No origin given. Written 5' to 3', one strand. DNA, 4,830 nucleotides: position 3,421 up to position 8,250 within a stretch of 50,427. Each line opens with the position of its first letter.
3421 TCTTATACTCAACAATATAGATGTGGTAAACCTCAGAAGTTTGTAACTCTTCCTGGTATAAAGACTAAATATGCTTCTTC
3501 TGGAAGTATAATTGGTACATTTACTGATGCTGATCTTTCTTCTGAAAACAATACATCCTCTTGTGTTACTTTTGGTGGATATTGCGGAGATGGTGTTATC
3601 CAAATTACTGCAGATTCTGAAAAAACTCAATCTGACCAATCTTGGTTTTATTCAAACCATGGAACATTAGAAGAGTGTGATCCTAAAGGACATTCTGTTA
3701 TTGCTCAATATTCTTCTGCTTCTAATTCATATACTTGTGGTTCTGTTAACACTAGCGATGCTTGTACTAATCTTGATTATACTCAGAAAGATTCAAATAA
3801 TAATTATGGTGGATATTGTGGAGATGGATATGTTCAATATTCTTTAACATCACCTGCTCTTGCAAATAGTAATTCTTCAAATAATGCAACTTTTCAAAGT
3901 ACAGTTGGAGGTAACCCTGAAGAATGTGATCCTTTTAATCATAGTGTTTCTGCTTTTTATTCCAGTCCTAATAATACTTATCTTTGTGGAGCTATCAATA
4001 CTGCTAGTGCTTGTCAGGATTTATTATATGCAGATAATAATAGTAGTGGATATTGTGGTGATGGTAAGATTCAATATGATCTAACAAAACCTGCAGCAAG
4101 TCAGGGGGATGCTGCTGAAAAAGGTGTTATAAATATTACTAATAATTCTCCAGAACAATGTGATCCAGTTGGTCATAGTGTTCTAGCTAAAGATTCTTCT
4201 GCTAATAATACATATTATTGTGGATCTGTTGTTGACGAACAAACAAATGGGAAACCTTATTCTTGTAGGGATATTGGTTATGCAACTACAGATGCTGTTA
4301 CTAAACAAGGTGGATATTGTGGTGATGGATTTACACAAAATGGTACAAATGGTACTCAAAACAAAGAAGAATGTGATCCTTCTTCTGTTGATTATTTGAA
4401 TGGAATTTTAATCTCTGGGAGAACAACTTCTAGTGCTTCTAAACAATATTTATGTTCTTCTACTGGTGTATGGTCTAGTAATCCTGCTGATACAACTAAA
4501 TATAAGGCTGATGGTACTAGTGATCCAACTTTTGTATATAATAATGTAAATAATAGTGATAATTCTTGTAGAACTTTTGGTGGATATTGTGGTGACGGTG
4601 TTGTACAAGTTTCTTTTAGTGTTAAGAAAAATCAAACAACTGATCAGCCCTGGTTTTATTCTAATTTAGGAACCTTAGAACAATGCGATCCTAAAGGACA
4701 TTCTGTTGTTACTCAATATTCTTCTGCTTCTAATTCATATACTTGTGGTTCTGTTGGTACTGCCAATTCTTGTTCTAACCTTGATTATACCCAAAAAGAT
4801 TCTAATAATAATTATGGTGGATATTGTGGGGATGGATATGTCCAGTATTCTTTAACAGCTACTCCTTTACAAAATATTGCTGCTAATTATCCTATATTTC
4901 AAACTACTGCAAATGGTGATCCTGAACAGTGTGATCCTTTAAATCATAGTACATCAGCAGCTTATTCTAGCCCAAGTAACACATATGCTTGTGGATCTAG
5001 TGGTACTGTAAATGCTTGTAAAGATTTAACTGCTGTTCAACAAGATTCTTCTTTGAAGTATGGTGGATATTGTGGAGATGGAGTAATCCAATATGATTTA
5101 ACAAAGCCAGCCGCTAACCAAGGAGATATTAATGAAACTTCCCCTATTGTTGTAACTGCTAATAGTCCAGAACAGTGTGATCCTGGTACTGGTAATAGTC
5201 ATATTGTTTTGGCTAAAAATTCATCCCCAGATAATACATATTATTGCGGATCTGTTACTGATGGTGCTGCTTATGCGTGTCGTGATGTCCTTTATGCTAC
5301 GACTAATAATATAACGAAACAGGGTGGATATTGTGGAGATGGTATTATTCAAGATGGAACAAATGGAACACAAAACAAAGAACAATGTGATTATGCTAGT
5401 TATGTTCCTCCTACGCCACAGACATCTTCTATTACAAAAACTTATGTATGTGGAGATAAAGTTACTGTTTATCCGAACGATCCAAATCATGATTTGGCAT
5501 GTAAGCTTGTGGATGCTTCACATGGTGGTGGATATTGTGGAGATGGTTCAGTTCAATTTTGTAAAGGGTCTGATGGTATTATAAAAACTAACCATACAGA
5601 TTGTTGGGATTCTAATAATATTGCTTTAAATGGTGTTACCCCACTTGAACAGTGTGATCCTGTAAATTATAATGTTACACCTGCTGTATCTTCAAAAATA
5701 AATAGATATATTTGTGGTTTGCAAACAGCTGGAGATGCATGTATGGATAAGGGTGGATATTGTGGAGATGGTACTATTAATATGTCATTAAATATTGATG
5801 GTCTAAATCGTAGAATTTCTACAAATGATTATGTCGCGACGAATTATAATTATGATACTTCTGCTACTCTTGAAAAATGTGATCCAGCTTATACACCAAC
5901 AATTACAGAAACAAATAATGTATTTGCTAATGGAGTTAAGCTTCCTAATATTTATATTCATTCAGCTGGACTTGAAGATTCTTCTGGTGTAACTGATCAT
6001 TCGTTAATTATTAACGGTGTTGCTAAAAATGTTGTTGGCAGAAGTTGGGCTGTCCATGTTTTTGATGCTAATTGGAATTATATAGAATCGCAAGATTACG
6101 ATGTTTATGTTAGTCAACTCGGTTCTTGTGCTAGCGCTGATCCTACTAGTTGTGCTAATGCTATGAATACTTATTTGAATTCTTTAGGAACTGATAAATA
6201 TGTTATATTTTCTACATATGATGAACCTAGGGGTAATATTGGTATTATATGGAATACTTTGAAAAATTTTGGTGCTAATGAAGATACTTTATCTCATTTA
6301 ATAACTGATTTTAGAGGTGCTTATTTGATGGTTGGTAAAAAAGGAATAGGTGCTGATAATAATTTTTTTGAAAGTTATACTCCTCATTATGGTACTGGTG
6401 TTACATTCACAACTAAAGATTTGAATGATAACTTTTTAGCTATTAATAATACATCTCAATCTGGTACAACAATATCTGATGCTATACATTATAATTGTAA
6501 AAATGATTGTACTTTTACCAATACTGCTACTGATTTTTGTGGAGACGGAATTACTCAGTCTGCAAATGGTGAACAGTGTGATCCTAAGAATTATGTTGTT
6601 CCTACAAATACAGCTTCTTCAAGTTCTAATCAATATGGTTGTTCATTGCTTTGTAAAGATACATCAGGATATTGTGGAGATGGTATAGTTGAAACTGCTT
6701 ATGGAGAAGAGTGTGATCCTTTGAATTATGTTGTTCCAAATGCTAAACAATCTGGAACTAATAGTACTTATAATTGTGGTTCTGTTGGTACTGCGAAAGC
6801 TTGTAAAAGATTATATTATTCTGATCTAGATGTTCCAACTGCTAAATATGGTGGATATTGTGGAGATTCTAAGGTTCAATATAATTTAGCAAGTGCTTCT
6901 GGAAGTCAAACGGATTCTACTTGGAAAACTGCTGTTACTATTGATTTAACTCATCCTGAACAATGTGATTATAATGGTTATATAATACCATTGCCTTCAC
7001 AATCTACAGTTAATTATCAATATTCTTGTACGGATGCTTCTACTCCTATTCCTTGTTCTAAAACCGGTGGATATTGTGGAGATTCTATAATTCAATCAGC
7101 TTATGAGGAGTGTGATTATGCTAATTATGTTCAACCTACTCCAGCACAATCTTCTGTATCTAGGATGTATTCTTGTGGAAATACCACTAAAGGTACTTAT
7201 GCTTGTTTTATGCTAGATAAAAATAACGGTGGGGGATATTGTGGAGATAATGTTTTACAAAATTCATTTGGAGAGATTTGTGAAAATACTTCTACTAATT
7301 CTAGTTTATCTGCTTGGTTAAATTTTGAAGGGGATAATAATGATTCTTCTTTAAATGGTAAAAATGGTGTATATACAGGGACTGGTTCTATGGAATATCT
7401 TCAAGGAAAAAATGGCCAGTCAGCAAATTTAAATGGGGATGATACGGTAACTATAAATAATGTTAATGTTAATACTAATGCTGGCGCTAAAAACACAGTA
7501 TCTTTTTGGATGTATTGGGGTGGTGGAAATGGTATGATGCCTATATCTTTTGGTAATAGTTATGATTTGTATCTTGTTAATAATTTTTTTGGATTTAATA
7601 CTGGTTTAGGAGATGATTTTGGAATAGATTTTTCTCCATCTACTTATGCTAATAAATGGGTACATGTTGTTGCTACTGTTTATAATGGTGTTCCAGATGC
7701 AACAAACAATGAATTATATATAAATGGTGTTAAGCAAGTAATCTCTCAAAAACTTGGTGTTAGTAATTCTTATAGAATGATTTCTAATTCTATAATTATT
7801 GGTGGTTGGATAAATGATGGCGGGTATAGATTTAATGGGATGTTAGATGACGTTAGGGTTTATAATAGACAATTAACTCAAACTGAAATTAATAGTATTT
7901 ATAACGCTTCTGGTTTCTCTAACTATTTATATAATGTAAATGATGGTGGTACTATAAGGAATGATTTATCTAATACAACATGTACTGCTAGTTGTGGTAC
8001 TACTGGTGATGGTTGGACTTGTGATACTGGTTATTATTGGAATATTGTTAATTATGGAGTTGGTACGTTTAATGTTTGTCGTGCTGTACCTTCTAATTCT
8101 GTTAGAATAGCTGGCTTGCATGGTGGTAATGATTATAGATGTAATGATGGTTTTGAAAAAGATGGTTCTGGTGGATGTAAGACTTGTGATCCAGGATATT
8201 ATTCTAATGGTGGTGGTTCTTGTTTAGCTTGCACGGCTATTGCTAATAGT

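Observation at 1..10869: Giant (>3,596 aa) cysteine-rich mosaic surface protein built from eukaryote-style adhesion modules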

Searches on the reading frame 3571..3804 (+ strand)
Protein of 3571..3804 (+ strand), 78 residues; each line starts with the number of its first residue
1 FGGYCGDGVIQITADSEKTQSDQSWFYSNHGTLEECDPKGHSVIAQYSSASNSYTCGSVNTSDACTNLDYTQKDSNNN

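Call 30: search_protein_representatives(alignment_id=A1)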
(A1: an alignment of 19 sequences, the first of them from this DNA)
Query: 19 sequences, 78 profile positions. Proteins with E-value up to 0.001 (for the whole library): 21; up to 1e-10: 7; up to 1e-30: 4. The best 21 are listed.
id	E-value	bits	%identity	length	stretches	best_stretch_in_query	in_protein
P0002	6.8e-129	436.6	-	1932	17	1-72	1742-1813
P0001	5.7e-104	356.8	-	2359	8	1-78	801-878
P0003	1.3e-31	125.0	-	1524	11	1-78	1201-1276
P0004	3.9e-31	123.4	-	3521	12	31-70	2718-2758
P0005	2.7e-19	85.5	-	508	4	2-61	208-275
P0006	2.4e-16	76.0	-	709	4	2-63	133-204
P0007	3.2e-16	75.6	-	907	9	1-63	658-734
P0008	4.0e-10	56.1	-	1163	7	34-61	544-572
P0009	9.0e-10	54.9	-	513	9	3-16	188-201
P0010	2.0e-09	53.8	-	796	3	2-74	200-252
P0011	2.0e-08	50.6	-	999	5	35-71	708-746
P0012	1.6e-07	47.7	-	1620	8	3-62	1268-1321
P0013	2.2e-07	47.3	-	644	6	1-70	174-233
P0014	9.1e-06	42.1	-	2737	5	3-63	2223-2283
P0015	1.4e-05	41.5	-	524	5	34-63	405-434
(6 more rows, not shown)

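Call 38: find_related_loci(query=A3, collection=metagenome_contigs, flank=10000)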
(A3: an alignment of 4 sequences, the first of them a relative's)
Query A3 (1932 aa) in metagenome_contigs; peptide patterns used: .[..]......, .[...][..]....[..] (x = any residue, [..] = any of these).
92 stretches matched a pattern; 7 encode a relative of the query (tblastn E <= 1e-3); 7 distinct loci.
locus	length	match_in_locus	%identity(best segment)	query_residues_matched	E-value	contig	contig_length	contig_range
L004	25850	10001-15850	66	2-1932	0e+0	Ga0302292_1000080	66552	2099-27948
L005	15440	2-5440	67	132-1932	0e+0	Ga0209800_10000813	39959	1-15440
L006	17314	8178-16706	56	21-1932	0e+0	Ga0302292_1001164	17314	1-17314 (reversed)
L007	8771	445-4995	42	3-1930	0e+0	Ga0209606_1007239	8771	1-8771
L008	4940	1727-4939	40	3-1831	0e+0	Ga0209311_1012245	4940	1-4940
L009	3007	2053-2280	30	630-702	9e-6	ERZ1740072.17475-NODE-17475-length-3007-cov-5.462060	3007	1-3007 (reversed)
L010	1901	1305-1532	30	630-702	1e-5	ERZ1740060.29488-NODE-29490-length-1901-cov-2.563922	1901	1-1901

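Call 71: search_protein_families(library=pfam, proteins=[P0004, P0005, P0006, P0007, P0008, P0009, P0010, P0011], max_evalue=0.001)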
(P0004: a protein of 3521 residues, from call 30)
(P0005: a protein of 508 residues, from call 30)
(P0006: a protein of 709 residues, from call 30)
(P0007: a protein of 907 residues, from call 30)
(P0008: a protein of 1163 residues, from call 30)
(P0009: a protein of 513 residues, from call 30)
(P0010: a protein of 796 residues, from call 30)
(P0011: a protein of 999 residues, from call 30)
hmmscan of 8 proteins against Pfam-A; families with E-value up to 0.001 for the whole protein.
P0004 (3521 aa): 3 families
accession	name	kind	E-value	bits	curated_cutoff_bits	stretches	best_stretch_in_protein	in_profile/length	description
PF13205.12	Big_5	-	2.8e-13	50.9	23.6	0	832-936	20-105/105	Bacterial Ig-like domain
PF01833.30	TIG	-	3.2e-13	49.9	20.9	1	381-470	1-83/84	IPT/TIG domain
PF18895.5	T4SS_pilin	-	3.8e-06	27.3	26.6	1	51-115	8-71/71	Type IV secretion system pilin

P0005 (508 aa): 0 families

P0006 (709 aa): 1 family
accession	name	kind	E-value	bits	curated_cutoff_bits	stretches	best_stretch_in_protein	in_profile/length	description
PF00059.27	Lectin_C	-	3e-15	57.3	22.6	2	518-596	4-78/107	Lectin C-type domain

P0007 (907 aa): 1 family
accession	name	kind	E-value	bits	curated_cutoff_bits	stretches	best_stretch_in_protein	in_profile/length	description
PF15711.10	ILEI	-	0.00094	20.1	27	0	1-63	32-89/90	Interleukin-like EMT inducer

P0008 (1163 aa): 5 families
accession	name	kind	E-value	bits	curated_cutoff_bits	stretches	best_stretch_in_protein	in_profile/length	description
PF24684.1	Vgb_lyase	-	6.4e-19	68.3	50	2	754-931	110-285/290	Virginiamycin B lyase family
PF08450.18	SGL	-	1.7e-10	41.4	26.3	0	863-893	185-214/246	SMP-30/Gluconolactonase/LRE-like region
PF01436.27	NHL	-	1.5e-05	25.2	20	0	913-930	4-21/28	NHL repeat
PF22701.2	Mala_s_1-like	-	1.6e-05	25.2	27.5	0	823-899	89-167/195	Mal s 1 allergenic protein-like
PF21783.3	YNCE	-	0.00024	21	27.1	1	768-909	142-291/339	YNCE-like beta-propeller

P0009 (513 aa): 4 families
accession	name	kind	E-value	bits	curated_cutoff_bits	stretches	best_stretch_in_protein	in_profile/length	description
PF24698.1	DUF7662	-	1.7e-09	37.8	26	0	73-95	23-45/72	Domain of unknown function (DUF7662)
PF15747.10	DUF4687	-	2.3e-06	28.5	27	0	274-302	31-59/120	Domain of unknown function (DUF4687)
PF10260.14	SAYSvFN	-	5e-05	23.5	25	0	212-242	3-33/70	Uncharacterized conserved domain (SAYSvFN)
PF05715.19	zf-piccolo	-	0.00023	21.9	30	0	157-180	29-52/60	Piccolo Zn-finger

P0010 (796 aa): 0 families

P0011 (999 aa): 1 family
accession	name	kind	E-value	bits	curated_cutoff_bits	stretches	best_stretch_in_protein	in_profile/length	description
PF05345.18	He_PIG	-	2.5e-10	41.1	24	1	542-640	1-96/96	Putative Ig domain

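Call 73: predict_structure(alignment_id=A1)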
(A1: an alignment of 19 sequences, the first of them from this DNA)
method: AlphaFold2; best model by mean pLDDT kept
length: 78 residues; sequences in the alignment: 19
mean_pLDDT: 62.0   pTM: 0.38
mean pLDDT of the five models: 62.0, 58.3, 45.0, 42.0, 40.9
residues with pLDDT >= 90: 0; 70-90: 14; 50-70: 56; < 50: 8
segments of 3 or more residues with pLDDT < 50: 72-74, 76-78
pLDDT, mean of each block of 10 residues (from residue 1): 58 69 76 61 64 59 59 46
secondary structure, 60 per line:
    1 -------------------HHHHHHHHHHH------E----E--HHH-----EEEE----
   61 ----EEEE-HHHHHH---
elements in order: H20-30 E53-56 E65-68 H70-75

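Call 77: fold_search(model_id=the predicted structure, library=pdb)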
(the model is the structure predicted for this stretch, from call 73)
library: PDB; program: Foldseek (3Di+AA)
matches with E <= 10: 1; with E <= 0.001: 0
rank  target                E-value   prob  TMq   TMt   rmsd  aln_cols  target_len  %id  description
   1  1o07_A                7.0e+00  0.03  0.21  0.06   3.8        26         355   35  Crystal Structure of the complex between Q120L/Y150E mutant of AmpC and a beta-lactam inhibitor (MXG) (released 2003-08-26)

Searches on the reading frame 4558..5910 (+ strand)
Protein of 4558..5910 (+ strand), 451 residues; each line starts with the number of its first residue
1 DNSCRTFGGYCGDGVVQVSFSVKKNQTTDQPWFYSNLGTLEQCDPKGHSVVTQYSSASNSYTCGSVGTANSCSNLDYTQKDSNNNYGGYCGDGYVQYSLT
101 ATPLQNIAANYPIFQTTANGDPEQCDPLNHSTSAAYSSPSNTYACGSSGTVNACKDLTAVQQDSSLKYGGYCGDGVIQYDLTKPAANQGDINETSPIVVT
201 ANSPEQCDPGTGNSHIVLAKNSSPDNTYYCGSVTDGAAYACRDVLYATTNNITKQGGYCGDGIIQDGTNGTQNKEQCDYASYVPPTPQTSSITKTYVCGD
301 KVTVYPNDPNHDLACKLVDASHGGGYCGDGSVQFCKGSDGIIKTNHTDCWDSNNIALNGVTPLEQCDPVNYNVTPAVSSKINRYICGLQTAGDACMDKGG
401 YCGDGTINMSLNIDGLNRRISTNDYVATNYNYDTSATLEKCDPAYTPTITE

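Call 7: search_protein_families(library=pfam, proteins=[window:4558-5910:+], max_evalue=1)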
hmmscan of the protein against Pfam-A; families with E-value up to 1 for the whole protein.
window:4558-5910:+ (451 aa): 1 family
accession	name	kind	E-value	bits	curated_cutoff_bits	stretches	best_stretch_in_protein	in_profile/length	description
PF16554.10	OAM_dimer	-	0.0037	18.1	25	0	168-187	5-24/78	Dimerisation domain of d-ornithine 4,5-aminomutase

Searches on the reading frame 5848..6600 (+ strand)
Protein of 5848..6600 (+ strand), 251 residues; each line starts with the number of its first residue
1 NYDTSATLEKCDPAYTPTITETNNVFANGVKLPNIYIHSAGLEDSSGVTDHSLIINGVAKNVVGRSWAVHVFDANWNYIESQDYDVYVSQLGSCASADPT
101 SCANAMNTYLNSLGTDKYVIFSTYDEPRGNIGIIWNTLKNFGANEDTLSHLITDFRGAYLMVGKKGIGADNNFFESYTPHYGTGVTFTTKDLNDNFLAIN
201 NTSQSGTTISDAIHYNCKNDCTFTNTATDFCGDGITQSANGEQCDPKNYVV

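Call 7: search_protein_families(library=pfam, proteins=[window:5848-6600:+], max_evalue=1)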
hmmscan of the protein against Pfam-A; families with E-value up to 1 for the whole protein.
window:5848-6600:+ (251 aa): 3 families
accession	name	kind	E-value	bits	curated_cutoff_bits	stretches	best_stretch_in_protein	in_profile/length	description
PF15711.10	ILEI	-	2.9e-07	31.3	27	1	68-166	4-89/90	Interleukin-like EMT inducer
PF13948.11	DUF4215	-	0.037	14.8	27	1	215-249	2-37/47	Domain of unknown function (DUF4215)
PF07483.16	W_rich_C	-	0.44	11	26.2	1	60-84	55-80/105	Tryptophan-rich Synechocystis species C-terminal domain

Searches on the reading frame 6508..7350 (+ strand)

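Call 7: search_protein_families(library=pfam, proteins=[window:6508-7350:+], max_evalue=1)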
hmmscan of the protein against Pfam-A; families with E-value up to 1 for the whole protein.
window:6508-7350:+ (281 aa): 1 family
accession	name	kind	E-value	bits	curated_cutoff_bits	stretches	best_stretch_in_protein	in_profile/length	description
PF13948.11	DUF4215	-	7.8e-07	29.7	27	3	188-209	19-39/47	Domain of unknown function (DUF4215)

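Call 74: search_protein_families(library=ncbifam, proteins=[window:6508-7350:+], max_evalue=1)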
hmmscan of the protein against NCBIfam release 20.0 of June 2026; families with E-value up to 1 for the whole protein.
window:6508-7350:+ (281 aa): 2 families
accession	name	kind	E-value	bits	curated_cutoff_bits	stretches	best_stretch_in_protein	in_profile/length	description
TIGR02232.1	myxo_disulf_rpt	repeat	3.9e-09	36.1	20.8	3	54-74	2-20/38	cysteine-rich acidic repeat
NF041529.1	LvhB7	equivalog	0.65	9.7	70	0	105-119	20-34/45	T4SS-associated protein LvhB7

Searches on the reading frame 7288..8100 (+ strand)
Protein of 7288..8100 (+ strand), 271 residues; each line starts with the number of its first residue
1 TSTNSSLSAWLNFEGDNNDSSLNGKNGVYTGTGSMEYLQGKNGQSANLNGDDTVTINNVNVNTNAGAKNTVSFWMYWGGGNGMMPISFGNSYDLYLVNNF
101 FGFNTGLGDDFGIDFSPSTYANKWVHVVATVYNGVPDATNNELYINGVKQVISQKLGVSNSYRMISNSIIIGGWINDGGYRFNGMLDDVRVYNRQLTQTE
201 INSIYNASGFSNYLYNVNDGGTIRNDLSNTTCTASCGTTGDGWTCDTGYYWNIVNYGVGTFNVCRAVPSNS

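Call 7: search_protein_families(library=pfam, proteins=[window:7288-8100:+], max_evalue=1)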
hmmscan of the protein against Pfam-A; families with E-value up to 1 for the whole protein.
window:7288-8100:+ (271 aa): 2 families
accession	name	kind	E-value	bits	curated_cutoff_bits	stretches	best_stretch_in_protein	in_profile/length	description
PF13385.13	Laminin_G_3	-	2.6e-18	67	27.6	1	49-202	2-151/151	Concanavalin A-like lectin/glucanases superfamily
PF02973.23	Sialidase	-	0.0049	16.8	26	1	118-204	94-184/189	Sialidase, N-terminal domain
